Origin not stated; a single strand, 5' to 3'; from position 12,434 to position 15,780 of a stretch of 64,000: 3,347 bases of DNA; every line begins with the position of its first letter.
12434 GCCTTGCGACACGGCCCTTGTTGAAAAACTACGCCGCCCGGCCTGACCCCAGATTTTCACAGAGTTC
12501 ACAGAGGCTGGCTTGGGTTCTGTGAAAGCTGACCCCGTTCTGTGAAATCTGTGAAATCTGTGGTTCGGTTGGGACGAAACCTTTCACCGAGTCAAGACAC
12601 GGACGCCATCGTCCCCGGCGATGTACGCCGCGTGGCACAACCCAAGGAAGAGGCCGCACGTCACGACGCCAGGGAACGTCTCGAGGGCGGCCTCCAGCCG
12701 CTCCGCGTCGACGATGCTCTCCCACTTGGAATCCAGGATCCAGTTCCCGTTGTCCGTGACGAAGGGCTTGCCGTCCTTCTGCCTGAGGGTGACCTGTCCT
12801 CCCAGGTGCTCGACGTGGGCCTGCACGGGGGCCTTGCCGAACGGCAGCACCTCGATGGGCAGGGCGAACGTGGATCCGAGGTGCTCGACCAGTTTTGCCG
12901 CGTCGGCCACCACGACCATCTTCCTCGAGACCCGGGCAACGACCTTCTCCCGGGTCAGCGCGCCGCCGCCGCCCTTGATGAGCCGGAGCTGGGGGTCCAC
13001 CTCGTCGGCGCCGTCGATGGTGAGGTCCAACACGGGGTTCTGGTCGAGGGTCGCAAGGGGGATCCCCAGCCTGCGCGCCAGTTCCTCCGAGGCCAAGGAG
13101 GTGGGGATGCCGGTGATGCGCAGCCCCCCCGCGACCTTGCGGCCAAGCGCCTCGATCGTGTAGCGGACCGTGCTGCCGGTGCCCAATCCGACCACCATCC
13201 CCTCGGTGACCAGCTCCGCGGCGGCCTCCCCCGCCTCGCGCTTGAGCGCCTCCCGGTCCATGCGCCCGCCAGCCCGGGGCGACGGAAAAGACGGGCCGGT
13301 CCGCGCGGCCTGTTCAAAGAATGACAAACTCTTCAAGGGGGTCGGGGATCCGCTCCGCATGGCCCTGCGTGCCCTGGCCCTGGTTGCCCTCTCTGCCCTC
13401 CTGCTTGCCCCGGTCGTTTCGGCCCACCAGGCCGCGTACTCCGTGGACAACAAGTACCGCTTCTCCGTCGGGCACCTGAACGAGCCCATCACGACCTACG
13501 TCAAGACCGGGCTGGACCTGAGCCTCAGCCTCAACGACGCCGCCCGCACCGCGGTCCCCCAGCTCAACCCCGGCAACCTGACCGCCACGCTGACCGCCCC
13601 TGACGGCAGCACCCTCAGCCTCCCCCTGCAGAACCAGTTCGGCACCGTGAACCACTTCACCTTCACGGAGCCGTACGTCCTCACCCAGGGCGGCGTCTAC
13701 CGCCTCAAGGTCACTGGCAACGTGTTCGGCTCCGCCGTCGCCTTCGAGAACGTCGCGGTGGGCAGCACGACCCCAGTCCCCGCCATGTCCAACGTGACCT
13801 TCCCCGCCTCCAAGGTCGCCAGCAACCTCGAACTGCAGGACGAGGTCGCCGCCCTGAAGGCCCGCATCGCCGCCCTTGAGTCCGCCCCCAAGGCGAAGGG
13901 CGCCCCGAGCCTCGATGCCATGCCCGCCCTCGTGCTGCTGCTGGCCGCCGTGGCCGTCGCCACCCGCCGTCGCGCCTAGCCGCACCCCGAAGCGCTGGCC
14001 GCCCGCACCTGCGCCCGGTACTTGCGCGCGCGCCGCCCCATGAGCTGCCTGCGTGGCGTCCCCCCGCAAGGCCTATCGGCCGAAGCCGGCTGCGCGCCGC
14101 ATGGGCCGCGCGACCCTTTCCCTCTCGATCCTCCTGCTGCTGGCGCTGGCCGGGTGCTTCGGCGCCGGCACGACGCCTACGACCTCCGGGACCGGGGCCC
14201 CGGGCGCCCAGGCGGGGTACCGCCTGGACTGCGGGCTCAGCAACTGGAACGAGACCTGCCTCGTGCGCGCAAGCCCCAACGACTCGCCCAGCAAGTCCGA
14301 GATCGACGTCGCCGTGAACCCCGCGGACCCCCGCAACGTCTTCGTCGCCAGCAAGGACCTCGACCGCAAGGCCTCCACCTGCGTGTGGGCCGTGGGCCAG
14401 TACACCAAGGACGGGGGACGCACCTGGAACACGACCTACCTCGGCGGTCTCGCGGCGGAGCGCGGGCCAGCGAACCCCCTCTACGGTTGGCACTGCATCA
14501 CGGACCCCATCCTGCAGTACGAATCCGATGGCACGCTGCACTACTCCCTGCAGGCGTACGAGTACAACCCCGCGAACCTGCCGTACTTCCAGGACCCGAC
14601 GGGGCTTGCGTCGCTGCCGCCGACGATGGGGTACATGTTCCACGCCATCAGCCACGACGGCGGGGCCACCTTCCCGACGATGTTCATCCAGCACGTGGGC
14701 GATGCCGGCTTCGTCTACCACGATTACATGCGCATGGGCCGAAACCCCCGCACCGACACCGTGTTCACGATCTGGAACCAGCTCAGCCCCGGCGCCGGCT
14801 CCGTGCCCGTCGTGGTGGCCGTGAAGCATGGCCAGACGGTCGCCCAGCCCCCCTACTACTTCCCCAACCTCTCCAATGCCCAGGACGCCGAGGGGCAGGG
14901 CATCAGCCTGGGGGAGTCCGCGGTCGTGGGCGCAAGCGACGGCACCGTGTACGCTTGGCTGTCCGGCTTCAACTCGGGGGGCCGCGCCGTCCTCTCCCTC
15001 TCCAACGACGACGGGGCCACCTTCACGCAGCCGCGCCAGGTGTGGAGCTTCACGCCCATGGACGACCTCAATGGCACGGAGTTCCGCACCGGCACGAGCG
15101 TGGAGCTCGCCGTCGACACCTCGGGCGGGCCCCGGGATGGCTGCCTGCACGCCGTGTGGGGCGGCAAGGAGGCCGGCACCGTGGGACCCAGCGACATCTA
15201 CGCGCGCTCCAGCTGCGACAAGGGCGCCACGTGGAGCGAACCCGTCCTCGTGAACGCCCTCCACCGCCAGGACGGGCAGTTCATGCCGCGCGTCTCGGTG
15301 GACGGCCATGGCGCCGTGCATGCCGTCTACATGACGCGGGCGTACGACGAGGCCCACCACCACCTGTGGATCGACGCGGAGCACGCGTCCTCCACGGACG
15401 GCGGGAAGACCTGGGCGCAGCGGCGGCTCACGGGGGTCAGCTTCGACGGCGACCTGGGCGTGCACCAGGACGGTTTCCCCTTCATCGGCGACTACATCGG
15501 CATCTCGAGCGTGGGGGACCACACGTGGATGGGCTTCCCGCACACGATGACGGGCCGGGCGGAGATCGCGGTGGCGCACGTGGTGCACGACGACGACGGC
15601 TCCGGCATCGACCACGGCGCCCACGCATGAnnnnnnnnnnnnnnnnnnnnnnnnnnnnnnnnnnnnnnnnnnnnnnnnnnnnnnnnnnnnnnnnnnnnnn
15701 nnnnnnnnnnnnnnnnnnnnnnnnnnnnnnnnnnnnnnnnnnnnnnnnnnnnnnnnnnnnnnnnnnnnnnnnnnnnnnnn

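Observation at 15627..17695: Bacterial-type ester-lipid enzymes in an archaeon: PlsC-like acyltransferase convergent with a LipA-like lipase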

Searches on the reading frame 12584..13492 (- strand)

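Call 4: search_protein_families(library=pfam, proteins=[window:12584-13492:-], max_evalue=0.01)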
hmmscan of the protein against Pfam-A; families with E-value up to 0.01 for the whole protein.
window:12584-13492:- (302 aa): 3 families
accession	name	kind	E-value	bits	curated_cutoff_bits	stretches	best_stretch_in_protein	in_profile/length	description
PF06026.20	Rib_5-P_isom_A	-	6.3e-63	211.9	26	1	128-296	2-173/173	Ribose 5-phosphate isomerase A (phosphoriboisomerase A)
PF00455.28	DeoRC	-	1.3e-05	25.7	31.8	1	83-119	5-41/160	DeoR C terminal sensor domain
PF04198.19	Sugar-bind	-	0.0088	15.7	27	0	78-126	34-82/257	Putative sugar-binding domain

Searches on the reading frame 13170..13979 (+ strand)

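Call 4: search_protein_families(library=pfam, proteins=[window:13170-13979:+], max_evalue=0.01)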
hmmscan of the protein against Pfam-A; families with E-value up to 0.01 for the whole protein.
window:13170-13979:+ (269 aa): 1 family
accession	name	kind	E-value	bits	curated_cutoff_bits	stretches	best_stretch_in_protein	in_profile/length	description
PF17051.10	COA2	-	0.0089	16.5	27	0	177-210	9-44/86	Cytochrome C oxidase assembly factor 2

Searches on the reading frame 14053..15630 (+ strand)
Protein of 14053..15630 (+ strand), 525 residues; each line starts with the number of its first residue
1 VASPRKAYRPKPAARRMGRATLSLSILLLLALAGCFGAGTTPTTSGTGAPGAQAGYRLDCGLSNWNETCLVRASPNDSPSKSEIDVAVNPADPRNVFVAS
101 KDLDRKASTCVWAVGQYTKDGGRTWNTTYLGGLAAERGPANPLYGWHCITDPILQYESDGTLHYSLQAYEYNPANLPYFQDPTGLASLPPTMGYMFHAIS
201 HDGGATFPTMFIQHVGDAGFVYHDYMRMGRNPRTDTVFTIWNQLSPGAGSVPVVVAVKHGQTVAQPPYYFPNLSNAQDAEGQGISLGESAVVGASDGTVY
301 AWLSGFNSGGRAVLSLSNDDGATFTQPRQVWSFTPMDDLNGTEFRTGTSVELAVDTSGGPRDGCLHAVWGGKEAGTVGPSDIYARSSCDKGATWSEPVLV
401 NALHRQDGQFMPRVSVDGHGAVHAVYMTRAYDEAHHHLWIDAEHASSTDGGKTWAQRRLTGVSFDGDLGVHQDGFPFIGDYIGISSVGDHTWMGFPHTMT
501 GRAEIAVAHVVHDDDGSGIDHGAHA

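Call 4: search_protein_families(library=pfam, proteins=[window:14053-15630:+], max_evalue=0.01)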
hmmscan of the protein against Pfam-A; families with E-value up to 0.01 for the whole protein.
window:14053-15630:+ (525 aa): 3 families
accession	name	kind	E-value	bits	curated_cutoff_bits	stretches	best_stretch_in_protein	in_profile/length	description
PF02012.26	BNR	-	3.4e-06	26.6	27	0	116-126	1-11/12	BNR/Asp-box repeat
PF13088.12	BNR_2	-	3.9e-06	26.8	31.4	1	283-460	48-204/277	BNR repeat-like domain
PF24316.1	Tli3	-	0.00047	20.9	27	0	94-129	63-100/129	T6SS Tli3 immunity protein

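Call 5: search_protein_families(library=ncbifam, proteins=[window:14053-15630:+], max_evalue=0.01)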
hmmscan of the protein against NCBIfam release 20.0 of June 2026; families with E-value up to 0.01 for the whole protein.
window:14053-15630:+ (525 aa): 0 families
